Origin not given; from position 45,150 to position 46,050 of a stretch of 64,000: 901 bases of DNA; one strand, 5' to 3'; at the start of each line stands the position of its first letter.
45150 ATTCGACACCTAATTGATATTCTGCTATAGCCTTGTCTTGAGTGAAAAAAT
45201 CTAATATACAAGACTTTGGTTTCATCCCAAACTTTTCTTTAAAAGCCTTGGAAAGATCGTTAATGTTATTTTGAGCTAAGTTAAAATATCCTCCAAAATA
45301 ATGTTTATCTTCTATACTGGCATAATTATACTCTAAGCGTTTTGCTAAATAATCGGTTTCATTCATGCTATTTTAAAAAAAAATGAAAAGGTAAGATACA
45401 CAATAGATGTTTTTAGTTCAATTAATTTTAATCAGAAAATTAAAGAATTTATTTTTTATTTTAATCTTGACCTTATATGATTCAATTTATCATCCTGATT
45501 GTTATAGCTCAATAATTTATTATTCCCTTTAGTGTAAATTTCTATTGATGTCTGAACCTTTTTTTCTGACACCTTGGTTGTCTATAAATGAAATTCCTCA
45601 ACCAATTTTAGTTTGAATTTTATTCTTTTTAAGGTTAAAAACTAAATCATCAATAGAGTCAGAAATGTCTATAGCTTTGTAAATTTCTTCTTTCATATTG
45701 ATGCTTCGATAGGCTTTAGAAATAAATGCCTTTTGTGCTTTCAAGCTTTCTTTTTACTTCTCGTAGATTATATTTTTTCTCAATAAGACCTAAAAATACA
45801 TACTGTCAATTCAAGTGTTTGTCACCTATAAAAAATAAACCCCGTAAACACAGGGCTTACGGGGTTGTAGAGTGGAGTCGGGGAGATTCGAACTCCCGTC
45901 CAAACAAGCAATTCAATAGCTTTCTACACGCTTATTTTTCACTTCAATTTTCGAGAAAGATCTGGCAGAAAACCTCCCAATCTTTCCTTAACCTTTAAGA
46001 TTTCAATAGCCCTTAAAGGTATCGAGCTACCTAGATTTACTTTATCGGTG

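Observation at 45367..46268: cas13b locus sits immediately 3' of the tmRNA gene, suggesting a possible ssrA-integrated island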

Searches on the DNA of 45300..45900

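Call 56: search_rna_families(source=window, start=45300, end=45900, threshold=evalue, max_evalue=1)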
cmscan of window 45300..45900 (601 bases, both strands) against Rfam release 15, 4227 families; matches with E-value up to 1: 3.
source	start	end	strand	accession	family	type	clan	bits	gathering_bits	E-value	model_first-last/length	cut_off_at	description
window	45870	45900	-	RF00023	tmRNA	Gene;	CL00001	31.6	47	5.2e-11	344-374/374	5'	transfer-messenger RNA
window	45829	45900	-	RF02435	SpF41_sRNA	Gene; sRNA;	-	22.1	52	0.53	45-105/105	5'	Streptococcus sRNA SpF41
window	45792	45859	-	RF01770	rimP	Cis-reg; leader;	-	20.4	47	0.86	34-102/102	no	Gammaprotebacteria rimP leader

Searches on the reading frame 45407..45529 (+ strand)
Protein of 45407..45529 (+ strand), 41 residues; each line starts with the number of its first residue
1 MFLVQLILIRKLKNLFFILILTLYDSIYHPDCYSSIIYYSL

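Call 39: search_protein_families(library=padloc, proteins=[window:45407-45529:+], max_evalue=10)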
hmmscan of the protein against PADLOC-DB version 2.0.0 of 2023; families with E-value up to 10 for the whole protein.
seq(41 aa): 0 families

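Call 40: search_protein_families(library=pfam, proteins=[window:45407-45529:+], max_evalue=10)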
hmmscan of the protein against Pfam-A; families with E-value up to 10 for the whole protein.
seq(41 aa): 0 families
